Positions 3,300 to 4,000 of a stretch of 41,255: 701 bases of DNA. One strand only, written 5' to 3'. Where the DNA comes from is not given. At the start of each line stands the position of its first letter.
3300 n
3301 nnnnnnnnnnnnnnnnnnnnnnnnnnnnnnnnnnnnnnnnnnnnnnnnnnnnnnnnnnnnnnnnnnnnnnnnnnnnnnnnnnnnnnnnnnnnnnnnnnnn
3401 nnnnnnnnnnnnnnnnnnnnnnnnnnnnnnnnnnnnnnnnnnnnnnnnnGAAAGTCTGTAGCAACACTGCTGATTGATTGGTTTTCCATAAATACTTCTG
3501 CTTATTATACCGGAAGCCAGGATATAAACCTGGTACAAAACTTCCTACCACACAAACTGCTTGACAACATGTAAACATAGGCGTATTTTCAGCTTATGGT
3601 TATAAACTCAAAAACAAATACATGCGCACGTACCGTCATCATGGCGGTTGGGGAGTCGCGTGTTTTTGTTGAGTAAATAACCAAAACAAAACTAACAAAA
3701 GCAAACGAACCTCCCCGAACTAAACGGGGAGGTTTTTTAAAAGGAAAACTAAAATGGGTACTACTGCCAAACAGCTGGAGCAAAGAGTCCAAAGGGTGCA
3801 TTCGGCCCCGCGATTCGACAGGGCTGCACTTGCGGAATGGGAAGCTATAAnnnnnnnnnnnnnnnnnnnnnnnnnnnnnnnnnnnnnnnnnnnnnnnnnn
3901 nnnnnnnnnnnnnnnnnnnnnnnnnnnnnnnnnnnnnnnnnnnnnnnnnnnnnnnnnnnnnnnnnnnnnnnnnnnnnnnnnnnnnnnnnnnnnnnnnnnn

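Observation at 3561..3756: Leaderless micro-ORF / attenuator-like module, copy A: TTGACA promoter, ATG at +1, 26 codons, G-poor spacer, conserved terminator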

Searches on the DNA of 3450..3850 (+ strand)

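Call 7: search_rna_families(source=window, start=3450, end=3850, threshold=evalue, max_evalue=10)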
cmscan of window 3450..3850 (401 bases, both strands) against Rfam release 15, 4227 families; matches with E-value up to 10: 13.
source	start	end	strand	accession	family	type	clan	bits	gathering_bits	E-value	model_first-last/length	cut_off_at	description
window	3600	3739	+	RF02452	ncr1575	Gene; sRNA;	-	24.3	60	0.2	1-212/212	no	Bacillus sRNA ncr1575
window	3647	3740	+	RF01859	Phe_leader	Cis-reg; leader;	-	19.7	55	0.69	1-125/125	no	Phenylalanine leader peptide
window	3568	3742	+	RF02073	STnc260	Gene; sRNA;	-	18.5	100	2.6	1-176/176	no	Salmonella enterica sRNA STnc260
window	3648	3741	+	RF01771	rnk_leader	Cis-reg; leader;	-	17.5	50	2.1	1-109/109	no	Enterobacteria rnk leader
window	3642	3723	+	RF03224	MIR9560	Gene; miRNA;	-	16.2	74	2.2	1-96/96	no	MIR9560 microRNA precursor family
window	3650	3718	+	RF03339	mir-3047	Gene; miRNA;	-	16.1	53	2.4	1-61/61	no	mir-3047 microRNA precursor family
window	3606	3676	+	RF04154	mir-1277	Gene; miRNA;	-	15.9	81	4.7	1-78/78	no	mir-1277 microRNA precursor family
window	3650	3716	-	RF03508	mir-970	Gene; miRNA;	-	15.3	53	4.6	1-74/74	no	mir-970 microRNA precursor family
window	3719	3755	+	RF01360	CRISPR-DR47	Gene; CRISPR;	-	15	39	4.4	1-37/37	no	CRISPR RNA direct repeat element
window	3648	3716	-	RF03339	mir-3047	Gene; miRNA;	-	15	53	4.6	1-61/61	no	mir-3047 microRNA precursor family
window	3725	3756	+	RF03084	DUF2815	Gene; sRNA;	-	15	41.2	5.6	1-62/62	no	DUF2815 RNA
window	3713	3756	+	RF02980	freshwater-2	Cis-reg;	-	14.7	49.9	9.3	1-84/84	no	freshwater-2 RNA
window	3450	3492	+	RF02603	BASRCII26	Gene; sRNA;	-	13.9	218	0.35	148-190/190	5'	Brucella sRNA CII26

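Call 49: build_rna_model(alignment_id=A3)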
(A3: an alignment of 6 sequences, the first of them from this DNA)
Model R1 built from alignment A3 (6 sequences, 150 columns); structure: RNAalifold consensus.
model positions 142; base pairs 27; branch points 2; effective number of sequences 2.29; information 0.59 bits per position. Calibrated on 0.2 Mb of random sequence (short: E-values are rough).
structure used (alignment columns):
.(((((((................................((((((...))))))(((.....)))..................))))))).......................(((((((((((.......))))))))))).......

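Call 50: search_with_rna_model(model_id=R1, sources=[window, L001, L002, L018, L024, L044, L047, L049, L051, L090, L091, L092, L093, L094, L095, L096, L050, L052, L053, L055, L056, L057, L059, L061, L063, L065, L066, L067, L068, L071, L072, L074, L075, L076, L080, L082, L083, L084, L085, L086, L087, L088, L089], max_evalue=10)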
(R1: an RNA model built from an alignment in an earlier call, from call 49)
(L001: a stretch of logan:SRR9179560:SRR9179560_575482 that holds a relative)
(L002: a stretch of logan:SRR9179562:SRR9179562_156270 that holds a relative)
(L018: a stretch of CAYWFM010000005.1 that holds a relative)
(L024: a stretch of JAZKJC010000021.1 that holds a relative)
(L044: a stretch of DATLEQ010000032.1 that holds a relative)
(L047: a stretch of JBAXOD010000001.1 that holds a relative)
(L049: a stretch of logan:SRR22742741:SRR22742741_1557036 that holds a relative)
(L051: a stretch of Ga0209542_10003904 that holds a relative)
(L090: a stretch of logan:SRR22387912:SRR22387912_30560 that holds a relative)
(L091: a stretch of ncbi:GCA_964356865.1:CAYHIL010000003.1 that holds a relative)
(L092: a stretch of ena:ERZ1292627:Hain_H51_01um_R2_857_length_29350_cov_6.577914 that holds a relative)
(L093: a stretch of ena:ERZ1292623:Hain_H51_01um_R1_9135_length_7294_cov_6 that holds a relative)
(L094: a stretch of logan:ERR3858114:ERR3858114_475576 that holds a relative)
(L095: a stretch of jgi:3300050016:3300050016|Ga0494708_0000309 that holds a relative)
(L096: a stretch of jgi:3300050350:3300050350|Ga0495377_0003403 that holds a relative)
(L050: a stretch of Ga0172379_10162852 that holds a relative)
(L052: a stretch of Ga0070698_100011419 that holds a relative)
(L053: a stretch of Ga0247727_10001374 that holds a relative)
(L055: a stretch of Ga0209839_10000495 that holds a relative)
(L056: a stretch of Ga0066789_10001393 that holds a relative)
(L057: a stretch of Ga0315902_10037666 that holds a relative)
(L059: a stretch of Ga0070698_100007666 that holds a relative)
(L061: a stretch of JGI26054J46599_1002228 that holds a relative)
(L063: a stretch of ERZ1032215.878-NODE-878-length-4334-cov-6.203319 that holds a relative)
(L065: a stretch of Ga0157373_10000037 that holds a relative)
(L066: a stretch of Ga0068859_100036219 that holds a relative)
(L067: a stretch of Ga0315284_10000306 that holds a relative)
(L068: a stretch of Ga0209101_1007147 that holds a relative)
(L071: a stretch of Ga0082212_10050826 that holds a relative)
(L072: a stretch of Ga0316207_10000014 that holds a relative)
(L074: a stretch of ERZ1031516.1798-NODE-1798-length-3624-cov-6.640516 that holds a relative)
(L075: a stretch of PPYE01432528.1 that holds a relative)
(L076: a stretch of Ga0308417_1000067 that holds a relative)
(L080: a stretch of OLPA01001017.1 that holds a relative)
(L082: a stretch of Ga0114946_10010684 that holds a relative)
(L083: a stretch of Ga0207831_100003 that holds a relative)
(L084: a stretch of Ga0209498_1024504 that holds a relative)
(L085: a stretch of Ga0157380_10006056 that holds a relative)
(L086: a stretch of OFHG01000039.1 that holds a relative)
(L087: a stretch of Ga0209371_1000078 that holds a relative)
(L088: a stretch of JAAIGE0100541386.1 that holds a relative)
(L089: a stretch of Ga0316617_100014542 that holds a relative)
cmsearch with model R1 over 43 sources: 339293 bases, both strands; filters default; matches with E-value up to 10: 86.
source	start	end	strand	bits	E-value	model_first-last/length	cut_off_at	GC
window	10280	10420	+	149.1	1.2e-26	1-142/142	no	0.45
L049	902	1044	+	136.1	4.6e-24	1-142/142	no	0.39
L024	1480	1618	+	134.1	1.2e-23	1-142/142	no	0.44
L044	3492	3628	+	129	1.2e-22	1-142/142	no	0.46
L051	1281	1423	-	121.3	4.1e-21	1-142/142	no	0.43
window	3596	3741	+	115.9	4.9e-20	1-142/142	no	0.4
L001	2843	2988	+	115.9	4.9e-20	1-142/142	no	0.4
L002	274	419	+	115.9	4.9e-20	1-142/142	no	0.4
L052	4203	4321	-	44.1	1.1e-05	1-142/142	no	0.34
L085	2615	2686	+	43.6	1.3e-05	1-142/142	no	0.32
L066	344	465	+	42.5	2.2e-05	1-142/142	no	0.36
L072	304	372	+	41.9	2.9e-05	1-142/142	no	0.41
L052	4114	4243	+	41.9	2.9e-05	1-142/142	no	0.39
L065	1664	1795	+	41.1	4.2e-05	1-142/142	no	0.35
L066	425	577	-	39.1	0.00011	1-142/142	no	0.4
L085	2646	2729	-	38.7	0.00013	1-142/142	no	0.29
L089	3646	3745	-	38.6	0.00013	1-142/142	no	0.41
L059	11043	11153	-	38.4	0.00014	1-142/142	no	0.41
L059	10958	11083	+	37.9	0.00019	1-142/142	no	0.36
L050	1113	1239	+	37.8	0.00019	1-142/142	no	0.45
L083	5724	5838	+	36.9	0.0003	1-142/142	no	0.31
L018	106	196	-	36.7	0.00032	1-142/142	no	0.4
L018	88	146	+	35.3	0.00061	1-142/142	no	0.46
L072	332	409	-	35.3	0.00062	1-142/142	no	0.45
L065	1755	1827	-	35.1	0.00068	1-142/142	no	0.36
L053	1256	1319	-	33.2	0.0016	1-142/142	no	0.5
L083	5798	5882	-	33.2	0.0016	1-142/142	no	0.34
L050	1199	1302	-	31.7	0.0032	1-142/142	no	0.36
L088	13984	14030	-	30.4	0.0057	90-136/142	no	0.53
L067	2760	2801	-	30.2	0.0062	95-136/142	no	0.5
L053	1201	1296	+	30.2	0.0063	1-142/142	no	0.46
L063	1840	1946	+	30.2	0.0063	1-142/142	no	0.62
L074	823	929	+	30.2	0.0063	1-142/142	no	0.62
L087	8396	8434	-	29.7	0.0079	98-136/142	no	0.54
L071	4301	4329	-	29.7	0.0081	108-136/142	no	0.55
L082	3368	3464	-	29.4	0.0089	1-142/142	no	0.39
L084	2646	2742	+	29.4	0.0089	1-142/142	no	0.39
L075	3896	3944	-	29.3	0.0095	88-136/142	no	0.51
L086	1349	1427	+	29.1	0.01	1-142/142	no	0.52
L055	10018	10109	+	28.8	0.012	1-142/142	no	0.38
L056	3052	3143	+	28.8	0.012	1-142/142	no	0.38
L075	3822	3930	+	28.8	0.012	1-142/142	no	0.5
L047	4311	4339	+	28.7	0.012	108-136/142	no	0.52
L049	1004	1093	-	28.7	0.013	1-142/142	no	0.46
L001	2821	2931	-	28.6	0.013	1-142/142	no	0.41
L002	252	362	-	28.6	0.013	1-142/142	no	0.41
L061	3061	3096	-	28.6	0.013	101-136/142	no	0.53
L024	1578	1655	-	28.5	0.014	1-142/142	no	0.46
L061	3006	3095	+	28.2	0.016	1-142/142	no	0.53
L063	1906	1995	-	28.2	0.016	1-142/142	no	0.53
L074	889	978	-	28.2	0.016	1-142/142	no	0.53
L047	4311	4347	-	27.8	0.019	100-136/142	no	0.46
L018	6552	6640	+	26.8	0.031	1-142/142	no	0.48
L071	4298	4329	+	26.7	0.032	105-136/142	no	0.53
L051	1277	1315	+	25.7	0.05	98-136/142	no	0.49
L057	2989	3023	+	25.6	0.053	100-136/142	no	0.54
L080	10280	10308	-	25.4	0.056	108-136/142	no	0.59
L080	10268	10308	+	25.4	0.057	94-136/142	no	0.51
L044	3588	3674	-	25.1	0.066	1-142/142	no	0.46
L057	2989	3082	-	24.9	0.071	1-142/142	no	0.53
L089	3653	3679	+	24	0.11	109-135/142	no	0.63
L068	1878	1965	-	23.8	0.12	1-142/142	no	0.64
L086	1387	1460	-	23.8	0.12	1-142/142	no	0.54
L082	3375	3401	+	23.5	0.14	109-135/142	no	0.56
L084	2709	2735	-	23.5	0.14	109-135/142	no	0.56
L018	6601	6667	-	23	0.18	1-142/142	no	0.45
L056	3109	3148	-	22.9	0.18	97-136/142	no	0.52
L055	10075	10114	-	22.9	0.18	97-136/142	no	0.52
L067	2760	2788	+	22.9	0.18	108-136/142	no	0.55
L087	8392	8424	+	22.7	0.2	104-136/142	no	0.64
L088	13984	14012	+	22.5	0.21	108-136/142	no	0.62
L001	2955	2981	-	22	0.28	109-135/142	no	0.56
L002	386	412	-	22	0.28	109-135/142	no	0.56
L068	1885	1911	+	21.6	0.33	109-135/142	no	0.7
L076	9034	9060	-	21.6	0.33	109-135/142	no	0.7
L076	8980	9067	+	20.8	0.47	1-142/142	no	0.67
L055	10645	10733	+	19.3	0.93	1-142/142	no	0.4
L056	3679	3767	+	19.3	0.93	1-142/142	no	0.4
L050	454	527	-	18.5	1.4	1-142/142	no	0.38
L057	1830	1911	+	17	2.7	1-142/142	no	0.56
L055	10700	10737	-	16.6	3.2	94-136/142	no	0.42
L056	3734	3771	-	16.6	3.2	94-136/142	no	0.42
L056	6878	6974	-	16.6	3.4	1-142/142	no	0.38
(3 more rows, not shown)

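Call 69: search_with_rna_model(model_id=R1, sources=[L097, L098, L099, L100, L101], max_evalue=1, show_alignments=4)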
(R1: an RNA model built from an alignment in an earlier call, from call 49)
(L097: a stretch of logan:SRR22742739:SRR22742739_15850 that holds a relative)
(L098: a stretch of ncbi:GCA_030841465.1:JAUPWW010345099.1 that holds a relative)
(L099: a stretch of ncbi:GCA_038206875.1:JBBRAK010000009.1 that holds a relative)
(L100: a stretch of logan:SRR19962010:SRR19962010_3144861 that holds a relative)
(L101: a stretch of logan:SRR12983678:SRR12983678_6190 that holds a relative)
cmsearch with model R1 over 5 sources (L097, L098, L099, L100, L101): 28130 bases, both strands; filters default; matches with E-value up to 1: 9.
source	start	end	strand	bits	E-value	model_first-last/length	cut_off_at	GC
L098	3121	3256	-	88.5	1.2e-15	1-142/142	no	0.44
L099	4608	4749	-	87.9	1.6e-15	1-142/142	no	0.44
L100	3648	3789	-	87.9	1.6e-15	1-142/142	no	0.44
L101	4615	4758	-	29.7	0.00067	1-142/142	no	0.49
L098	3120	3155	+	22.7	0.017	101-136/142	no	0.42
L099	4669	4761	+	16.1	0.35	1-142/142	no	0.48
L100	3709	3801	+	16.1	0.35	1-142/142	no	0.48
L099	4582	4648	+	13.8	0.97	1-142/142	no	0.39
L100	3622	3688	+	13.8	0.97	1-142/142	no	0.39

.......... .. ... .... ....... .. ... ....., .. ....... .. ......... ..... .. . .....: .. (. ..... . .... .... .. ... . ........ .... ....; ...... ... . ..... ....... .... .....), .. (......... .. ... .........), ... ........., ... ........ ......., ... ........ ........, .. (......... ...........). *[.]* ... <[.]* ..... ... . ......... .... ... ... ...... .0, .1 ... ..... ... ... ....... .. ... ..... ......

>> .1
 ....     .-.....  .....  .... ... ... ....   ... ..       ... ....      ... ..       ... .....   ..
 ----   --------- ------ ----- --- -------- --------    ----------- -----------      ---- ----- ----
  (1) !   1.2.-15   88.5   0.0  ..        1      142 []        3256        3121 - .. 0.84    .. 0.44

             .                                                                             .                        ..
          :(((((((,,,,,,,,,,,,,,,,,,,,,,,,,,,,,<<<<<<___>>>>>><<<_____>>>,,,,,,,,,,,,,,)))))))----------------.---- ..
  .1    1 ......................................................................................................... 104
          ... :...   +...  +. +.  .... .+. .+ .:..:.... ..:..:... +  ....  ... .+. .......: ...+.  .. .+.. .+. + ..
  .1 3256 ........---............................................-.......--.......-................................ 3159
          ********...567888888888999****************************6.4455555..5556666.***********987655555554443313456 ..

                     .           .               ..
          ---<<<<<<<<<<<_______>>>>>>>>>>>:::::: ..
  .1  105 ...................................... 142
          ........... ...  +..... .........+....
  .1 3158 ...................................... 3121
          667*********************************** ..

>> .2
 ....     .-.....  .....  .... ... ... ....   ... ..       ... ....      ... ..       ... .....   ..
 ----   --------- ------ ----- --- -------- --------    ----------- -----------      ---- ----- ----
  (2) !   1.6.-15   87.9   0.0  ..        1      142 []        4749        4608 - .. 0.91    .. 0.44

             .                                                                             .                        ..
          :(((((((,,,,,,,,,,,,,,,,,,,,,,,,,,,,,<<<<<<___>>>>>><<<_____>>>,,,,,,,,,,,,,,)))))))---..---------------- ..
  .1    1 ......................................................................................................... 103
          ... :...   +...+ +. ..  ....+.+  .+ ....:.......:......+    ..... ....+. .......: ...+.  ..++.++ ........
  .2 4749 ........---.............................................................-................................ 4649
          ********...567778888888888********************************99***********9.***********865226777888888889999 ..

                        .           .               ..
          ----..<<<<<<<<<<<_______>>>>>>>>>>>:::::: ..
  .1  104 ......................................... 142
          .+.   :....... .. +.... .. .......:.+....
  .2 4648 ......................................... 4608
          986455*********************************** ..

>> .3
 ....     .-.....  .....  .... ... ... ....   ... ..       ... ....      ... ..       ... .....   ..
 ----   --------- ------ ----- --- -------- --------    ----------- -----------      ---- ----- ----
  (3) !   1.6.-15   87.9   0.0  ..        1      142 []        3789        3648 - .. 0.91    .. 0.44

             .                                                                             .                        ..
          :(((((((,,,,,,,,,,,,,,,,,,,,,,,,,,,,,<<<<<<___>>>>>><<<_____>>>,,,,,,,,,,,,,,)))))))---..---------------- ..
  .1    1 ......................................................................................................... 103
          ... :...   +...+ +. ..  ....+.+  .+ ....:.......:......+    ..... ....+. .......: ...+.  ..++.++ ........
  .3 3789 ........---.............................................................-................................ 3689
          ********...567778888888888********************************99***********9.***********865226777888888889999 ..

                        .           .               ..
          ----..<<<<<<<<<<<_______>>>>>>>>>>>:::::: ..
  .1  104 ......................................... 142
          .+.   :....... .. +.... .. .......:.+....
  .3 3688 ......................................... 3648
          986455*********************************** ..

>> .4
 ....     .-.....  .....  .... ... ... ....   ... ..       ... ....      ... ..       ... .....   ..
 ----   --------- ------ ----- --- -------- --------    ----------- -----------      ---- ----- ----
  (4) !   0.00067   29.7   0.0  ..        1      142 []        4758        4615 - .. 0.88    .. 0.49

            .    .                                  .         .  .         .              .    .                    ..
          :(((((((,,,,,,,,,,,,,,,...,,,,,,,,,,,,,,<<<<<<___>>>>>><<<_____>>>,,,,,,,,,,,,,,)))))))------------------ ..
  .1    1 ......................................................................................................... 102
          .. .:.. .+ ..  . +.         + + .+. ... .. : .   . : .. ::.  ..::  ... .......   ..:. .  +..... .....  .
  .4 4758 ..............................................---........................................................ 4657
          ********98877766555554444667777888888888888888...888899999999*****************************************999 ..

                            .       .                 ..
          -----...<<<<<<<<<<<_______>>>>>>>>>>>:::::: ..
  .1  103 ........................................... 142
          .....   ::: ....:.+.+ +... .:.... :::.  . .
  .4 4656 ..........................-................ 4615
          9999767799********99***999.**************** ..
